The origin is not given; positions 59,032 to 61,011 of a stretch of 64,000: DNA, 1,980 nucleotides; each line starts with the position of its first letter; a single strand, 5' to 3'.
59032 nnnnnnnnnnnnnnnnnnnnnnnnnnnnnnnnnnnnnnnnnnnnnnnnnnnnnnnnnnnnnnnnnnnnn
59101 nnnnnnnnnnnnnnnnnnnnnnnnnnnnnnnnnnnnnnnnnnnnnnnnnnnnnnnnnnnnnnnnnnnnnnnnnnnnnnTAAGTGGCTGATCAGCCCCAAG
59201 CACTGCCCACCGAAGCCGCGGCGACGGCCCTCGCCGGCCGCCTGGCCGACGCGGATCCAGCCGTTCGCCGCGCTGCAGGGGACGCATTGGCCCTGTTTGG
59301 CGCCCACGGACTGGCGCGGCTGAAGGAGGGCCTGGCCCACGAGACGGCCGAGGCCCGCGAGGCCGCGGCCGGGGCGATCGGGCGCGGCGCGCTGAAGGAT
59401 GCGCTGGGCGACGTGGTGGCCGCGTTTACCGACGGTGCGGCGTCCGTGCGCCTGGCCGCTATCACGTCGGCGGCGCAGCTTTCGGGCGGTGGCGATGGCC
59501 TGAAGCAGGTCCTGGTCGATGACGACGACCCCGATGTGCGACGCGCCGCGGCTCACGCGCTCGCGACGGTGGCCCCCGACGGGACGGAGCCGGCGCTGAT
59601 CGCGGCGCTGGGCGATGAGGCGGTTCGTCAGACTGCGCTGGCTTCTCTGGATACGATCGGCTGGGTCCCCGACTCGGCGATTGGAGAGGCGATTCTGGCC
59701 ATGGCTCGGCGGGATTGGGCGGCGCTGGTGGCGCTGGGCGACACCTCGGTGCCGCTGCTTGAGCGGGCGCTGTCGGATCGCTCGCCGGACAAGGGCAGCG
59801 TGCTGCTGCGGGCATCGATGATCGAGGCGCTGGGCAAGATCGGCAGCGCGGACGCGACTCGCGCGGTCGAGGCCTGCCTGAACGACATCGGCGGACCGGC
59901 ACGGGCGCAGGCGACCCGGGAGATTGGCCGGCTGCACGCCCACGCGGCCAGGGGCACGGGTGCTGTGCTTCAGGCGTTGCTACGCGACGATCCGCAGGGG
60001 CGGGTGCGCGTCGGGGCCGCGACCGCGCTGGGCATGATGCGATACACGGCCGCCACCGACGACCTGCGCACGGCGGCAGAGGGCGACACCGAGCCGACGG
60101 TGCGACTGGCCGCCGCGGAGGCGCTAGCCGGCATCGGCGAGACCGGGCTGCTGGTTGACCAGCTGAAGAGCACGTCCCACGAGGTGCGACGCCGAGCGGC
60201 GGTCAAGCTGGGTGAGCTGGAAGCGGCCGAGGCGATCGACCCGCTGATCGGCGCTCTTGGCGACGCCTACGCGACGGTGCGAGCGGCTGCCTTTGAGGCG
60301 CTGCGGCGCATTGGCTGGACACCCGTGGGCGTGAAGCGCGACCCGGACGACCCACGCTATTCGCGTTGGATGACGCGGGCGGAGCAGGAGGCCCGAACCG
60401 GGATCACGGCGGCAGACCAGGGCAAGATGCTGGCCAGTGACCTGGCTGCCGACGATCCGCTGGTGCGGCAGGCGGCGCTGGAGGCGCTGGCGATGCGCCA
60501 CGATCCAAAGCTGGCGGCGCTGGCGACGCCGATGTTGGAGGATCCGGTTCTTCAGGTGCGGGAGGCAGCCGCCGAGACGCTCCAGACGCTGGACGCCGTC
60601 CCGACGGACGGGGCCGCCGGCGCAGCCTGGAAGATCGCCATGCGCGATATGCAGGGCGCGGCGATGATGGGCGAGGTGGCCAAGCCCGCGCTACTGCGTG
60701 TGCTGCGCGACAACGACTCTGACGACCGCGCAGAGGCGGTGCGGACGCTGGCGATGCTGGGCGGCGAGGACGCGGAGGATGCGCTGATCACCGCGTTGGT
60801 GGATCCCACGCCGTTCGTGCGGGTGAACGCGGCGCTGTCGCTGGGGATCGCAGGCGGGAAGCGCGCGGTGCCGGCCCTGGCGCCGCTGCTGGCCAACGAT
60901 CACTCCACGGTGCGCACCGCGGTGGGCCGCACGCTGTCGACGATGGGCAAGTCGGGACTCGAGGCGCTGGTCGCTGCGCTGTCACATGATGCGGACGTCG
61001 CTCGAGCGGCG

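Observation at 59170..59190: Giant ORF and next HEAT ORF separated only by an in-frame TAA immediately followed by GTG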

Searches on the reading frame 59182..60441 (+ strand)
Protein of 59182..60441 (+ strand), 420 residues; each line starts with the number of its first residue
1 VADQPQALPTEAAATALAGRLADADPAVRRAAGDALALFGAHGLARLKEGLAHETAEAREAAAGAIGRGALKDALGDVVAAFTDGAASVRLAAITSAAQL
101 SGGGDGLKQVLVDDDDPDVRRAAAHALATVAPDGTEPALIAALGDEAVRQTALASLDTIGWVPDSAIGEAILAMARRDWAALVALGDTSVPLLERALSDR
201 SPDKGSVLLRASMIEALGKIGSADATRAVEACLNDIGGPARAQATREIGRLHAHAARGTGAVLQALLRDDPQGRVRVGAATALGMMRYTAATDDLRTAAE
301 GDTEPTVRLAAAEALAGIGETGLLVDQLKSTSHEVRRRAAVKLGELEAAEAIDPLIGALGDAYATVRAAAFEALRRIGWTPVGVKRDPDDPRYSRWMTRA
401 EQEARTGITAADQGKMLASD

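Call 77: search_protein_representatives(protein=window:59182-60441:+)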
Query: 420 residues. Proteins with E-value up to 0.001 (for the whole library): 16295; up to 1e-10: 3610; up to 1e-30: 140. The best 150 are listed.
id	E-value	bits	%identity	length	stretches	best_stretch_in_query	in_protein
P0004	5.3e-223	756.9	45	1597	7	8-420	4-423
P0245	6.4e-154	529.5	34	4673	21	25-400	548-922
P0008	4.9e-128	444.3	37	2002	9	12-409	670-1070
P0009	2.0e-98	346.9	41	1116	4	14-420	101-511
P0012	6.2e-79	282.7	38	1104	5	17-409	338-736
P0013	2.7e-73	264.1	39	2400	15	256-380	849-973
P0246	3.2e-72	260.6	35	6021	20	109-363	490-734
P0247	5.9e-70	253.2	43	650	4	114-418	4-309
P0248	4.9e-68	246.9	31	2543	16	179-378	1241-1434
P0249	4.1e-65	237.2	36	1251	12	267-378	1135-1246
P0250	9.0e-62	226.2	34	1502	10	21-378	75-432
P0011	1.1e-60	222.7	35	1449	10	11-399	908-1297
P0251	2.5e-55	205.1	35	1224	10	111-383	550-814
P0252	7.8e-53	196.8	44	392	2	81-406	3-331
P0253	1.8e-51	192.3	33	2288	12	38-384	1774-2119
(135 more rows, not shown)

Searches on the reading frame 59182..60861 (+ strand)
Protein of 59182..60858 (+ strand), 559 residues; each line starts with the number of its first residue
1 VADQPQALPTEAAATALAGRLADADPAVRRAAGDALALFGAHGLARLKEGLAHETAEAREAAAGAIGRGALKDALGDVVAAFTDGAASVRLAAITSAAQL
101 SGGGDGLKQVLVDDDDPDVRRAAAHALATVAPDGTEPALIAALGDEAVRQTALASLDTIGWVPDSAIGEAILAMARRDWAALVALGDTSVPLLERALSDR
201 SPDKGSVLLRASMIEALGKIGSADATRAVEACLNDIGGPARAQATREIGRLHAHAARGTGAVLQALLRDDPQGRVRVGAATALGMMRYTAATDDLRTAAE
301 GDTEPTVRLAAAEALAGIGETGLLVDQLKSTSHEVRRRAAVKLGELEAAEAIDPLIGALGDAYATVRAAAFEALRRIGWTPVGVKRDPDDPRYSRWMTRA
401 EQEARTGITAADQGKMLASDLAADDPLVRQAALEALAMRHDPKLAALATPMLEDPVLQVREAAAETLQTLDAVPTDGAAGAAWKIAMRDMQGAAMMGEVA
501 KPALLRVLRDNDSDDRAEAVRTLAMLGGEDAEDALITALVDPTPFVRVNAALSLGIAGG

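Call 46: search_solved_structures(query=window:59182-60858:+, max_evalue=0.00001)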
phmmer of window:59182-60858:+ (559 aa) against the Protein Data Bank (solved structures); distinct sequences matched with E-value up to 0.00001: 18.
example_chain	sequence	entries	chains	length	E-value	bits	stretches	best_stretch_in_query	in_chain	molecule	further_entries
9sah_A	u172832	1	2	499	8.3e-34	121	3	267-378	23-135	E4-NB2 synthetic fusion protein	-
6fsq_A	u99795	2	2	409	4.4e-21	79.1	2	232-381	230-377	alphaRep A3_bGFPD | A3_bGFPD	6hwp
6ft5_A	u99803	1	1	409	9.8e-21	77.9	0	323-378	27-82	alphaRep A3_A3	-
4zv6_A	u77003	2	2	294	2.9e-17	66.5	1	261-378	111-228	AlphaRep-7 | alpha-Rep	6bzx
4xl5_C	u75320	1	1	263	4.4e-17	65.9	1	261-382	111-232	bGFP-A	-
6gwc_C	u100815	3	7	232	2.4e-14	56.9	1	205-382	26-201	iE5 ALPHAREP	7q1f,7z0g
7p0h_A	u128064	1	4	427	3.6e-13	53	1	267-378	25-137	Helicobacter pylori ComF fused to an artificial alphaREP crystallization helper (named B2)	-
3ltm_A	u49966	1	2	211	7.2e-12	48.7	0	305-378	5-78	Alpha-Rep4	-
4xvp_D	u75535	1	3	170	1.1e-11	48.1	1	267-382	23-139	BGFP-C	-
3ltj_A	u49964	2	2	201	3.7e-11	46.3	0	301-381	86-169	AlphaRep-4 | bA3-2: binder of A3 protein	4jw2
8aw4_A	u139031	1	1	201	5.4e-11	45.8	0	304-378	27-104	ALPHAREP bB-E3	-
6gx7_E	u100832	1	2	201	8.1e-11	45.2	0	500-559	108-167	iiiA5 ALPHAREP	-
9rhz_A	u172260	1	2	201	1.3e-10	44.6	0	498-558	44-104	ALPHAREP bE5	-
5dcq_A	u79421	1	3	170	2.3e-09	40.4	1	267-382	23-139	artificial repeat proteins (alphaREP3)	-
6gwd_G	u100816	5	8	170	3.9e-09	39.7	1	267-382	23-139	iiH5 ALPHAREP | iih5 Alpha Repeating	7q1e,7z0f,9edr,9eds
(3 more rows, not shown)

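Call 73: predict_structure(alignment_id=A2)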
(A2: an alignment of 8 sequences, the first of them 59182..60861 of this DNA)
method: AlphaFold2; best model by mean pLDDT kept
length: 560 residues; sequences in the alignment: 8
mean_pLDDT: 89.0   pTM: 0.59
mean pLDDT of the five models: 89.0, 88.5, 87.6, 87.3, 86.5
residues with pLDDT >= 90: 422; 70-90: 91; 50-70: 14; < 50: 33
segments of 3 or more residues with pLDDT < 50: 1-5, 382-408
pLDDT, mean of each block of 10 residues (from residue 1): 54 91 95 94 95 96 96 95 97 97 95 96 96 93 92 94 91 93 96 91 92 97 96 95 97 94 97 97 94 96 96 92 95 95 92 87 86 79 43 40 46 72 85 83 90 93 94 92 94 92 91 93 90 93 95 77
secondary structure, 60 per line:
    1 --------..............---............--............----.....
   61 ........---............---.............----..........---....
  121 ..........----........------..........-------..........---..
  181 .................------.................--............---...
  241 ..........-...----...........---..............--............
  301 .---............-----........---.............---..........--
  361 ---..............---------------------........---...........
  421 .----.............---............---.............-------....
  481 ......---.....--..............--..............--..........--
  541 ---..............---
elements in order: H9-22 H26-37 H40-51 H56-68 H72-83 H87-99 H104-113 H117-130 H135-142 H149-158 H166-175 H179-197 H204-220 H223-234 H238-250 H259-269 H273-286 H289-301 H305-316 H322-329 H333-345 H349-358 H364-377 H399-406 H410-421 H426-438 H442-453 H457-469 H477-486 H490-494 H497-510 H513-526 H529-538 H544-557

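Call 76: fold_search(model_id=the predicted structure, library=pdb)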
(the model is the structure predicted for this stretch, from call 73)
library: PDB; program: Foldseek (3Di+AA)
matches with E <= 10: 1431; with E <= 0.001: 391
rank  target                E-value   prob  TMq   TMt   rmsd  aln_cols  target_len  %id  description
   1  6fsq                  5.5e-11  1.00  0.28  0.41  23.9       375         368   29  Structure of A3_bGFPD, an artificial bi-domain protein based on two different alphaRep domains : A3 and a GFP binding do (released 2018-08-08)
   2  5ife_C                1.2e-08  1.00  0.35  0.26  14.4       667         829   14  Crystal structure of the human SF3b core complex (released 2016-10-26)
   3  9mf5_A                1.4e-08  1.00  0.33  0.33  13.8       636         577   16  CryoEM structure of the Protein Phosphatase 2A (Abeta-B56gamma-Calpha) holoenzyme complex (released 2025-07-09)
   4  2npp_A                2.0e-08  1.00  0.35  0.34  12.8       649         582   14  Structure of the Protein Phosphatase 2A Holoenzyme (released 2006-12-12)
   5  7zbz_D                2.5e-08  1.00  0.40  0.23  14.5       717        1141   14  CAND1 delhairpin-SCF-SKP2 CAND1 partly engaged SCF partly rocked (released 2023-04-19)
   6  3w3v                  4.6e-08  1.00  0.30  0.19  20.9       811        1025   13  Crystal structure of Kap121p mutant D353K/E396K/D438K (released 2013-04-10)
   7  4zj7_A                5.0e-08  1.00  0.30  0.20  18.1       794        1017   14  Crystal structure of the karyopherin Kap121p bound to the extreme C-terminus of the protein phosphatase Cdc14p (released 2015-06-03)
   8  7onb_C                6.0e-08  1.00  0.34  0.26  13.9       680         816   14  Structure of the U2 5' module of the A3'-SSA complex (released 2021-08-04)
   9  5j3v_A                6.0e-08  1.00  0.30  0.22  18.6       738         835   13  Crystal structure of human Karyopherin-beta2 bound to the histone H3 tail (released 2016-09-21)
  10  2qmr_D                6.0e-08  1.00  0.30  0.23  17.6       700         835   14  Karyopherin beta2/transportin (released 2007-10-30)
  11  7q4o_A                6.3e-08  1.00  0.30  0.23  16.1       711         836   14  Substrate-bound A-like U2 snRNP (released 2022-03-30)
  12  7z8r_D                6.3e-08  1.00  0.29  0.18  18.0       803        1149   12  CAND1-CUL1-RBX1 (released 2023-04-19)
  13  9cpc_1A               6.5e-08  1.00  0.25  0.24  19.1       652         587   14  Atomic model of porcine brain ventricles cilia doublet microtubule (48-nm periodicity) (released 2024-10-23)
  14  7z8t_D                7.8e-08  1.00  0.27  0.17  19.4       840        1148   11  CAND1-SCF-SKP2 CAND1 engaged SCF rocked (released 2023-04-19)
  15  2qmr_A                8.1e-08  1.00  0.31  0.23  17.0       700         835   14  Karyopherin beta2/transportin (released 2007-10-30)
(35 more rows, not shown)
